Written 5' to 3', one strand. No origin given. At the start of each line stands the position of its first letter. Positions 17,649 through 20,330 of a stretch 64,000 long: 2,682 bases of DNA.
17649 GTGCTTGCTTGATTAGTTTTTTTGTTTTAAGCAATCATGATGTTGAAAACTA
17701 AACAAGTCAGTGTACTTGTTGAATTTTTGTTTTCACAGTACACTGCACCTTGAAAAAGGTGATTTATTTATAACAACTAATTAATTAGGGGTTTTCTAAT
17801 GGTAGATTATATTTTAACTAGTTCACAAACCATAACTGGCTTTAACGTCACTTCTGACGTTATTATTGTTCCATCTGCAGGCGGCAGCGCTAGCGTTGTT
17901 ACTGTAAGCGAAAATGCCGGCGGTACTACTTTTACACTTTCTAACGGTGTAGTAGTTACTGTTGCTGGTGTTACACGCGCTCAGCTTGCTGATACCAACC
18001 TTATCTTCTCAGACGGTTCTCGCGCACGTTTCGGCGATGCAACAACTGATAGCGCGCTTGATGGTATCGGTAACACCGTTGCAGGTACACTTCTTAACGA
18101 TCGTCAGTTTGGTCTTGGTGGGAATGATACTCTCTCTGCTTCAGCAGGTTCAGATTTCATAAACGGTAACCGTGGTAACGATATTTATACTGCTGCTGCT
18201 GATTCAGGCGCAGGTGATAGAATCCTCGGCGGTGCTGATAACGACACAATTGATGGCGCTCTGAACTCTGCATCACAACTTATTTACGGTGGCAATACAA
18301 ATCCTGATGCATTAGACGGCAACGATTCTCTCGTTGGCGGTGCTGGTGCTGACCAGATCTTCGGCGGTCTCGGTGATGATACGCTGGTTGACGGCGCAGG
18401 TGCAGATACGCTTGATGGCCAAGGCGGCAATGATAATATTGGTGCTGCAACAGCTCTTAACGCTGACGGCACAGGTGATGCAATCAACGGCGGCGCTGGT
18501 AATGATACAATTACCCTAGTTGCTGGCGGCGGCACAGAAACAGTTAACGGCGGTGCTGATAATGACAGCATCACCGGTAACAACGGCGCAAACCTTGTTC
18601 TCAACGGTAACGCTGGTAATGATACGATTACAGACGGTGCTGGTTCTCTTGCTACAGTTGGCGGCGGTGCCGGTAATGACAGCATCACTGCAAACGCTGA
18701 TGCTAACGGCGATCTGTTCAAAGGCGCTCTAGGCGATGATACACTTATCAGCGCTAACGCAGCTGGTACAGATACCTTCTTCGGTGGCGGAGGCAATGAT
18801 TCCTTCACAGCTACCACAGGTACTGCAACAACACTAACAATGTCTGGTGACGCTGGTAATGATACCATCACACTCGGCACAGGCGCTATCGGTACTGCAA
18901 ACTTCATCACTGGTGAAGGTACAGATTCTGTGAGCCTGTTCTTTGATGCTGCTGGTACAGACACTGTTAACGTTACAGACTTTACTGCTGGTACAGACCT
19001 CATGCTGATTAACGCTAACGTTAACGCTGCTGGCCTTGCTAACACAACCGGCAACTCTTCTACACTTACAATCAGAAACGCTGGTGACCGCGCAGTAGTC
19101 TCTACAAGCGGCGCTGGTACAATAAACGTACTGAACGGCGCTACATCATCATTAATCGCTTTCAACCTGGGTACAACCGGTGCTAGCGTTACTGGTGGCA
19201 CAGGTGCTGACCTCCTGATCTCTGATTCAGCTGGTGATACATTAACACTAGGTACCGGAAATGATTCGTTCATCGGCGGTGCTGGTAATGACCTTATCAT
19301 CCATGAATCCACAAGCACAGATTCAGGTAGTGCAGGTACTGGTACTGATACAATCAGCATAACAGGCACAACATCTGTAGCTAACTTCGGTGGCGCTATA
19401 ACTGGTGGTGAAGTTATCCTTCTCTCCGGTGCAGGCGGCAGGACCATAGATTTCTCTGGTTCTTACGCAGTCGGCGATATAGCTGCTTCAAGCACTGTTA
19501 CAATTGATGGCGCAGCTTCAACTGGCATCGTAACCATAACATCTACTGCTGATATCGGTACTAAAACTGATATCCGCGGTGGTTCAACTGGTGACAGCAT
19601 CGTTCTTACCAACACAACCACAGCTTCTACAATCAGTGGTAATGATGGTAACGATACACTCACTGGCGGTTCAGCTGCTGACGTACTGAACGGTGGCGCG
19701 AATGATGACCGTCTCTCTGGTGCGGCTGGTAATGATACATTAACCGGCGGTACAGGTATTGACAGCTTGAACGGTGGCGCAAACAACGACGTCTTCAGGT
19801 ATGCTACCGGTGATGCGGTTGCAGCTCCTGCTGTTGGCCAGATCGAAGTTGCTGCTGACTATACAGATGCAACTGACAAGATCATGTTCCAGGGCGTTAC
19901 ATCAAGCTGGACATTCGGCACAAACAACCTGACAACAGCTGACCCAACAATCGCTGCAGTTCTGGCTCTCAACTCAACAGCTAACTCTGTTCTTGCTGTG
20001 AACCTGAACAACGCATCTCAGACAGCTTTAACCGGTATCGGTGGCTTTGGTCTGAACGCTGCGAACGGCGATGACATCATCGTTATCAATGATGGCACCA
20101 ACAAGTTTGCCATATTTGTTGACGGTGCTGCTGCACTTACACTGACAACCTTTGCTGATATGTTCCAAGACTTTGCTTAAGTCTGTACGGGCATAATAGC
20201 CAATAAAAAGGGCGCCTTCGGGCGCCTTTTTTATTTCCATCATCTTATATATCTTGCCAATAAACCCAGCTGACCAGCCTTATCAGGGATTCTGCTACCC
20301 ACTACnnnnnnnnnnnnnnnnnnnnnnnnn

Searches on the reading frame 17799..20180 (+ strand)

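Call 82: search_protein_families(library=pfam, proteins=[window:17799-20180:+], max_evalue=0.00001)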
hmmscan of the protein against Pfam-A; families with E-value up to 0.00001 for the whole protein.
window:17799-20180:+ (793 aa): 1 family
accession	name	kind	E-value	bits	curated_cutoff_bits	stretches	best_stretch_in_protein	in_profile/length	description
PF00353.25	HemolysinCabind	-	2e-33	114.3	23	2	614-648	2-36/36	RTX calcium-binding nonapeptide repeat (4 copies)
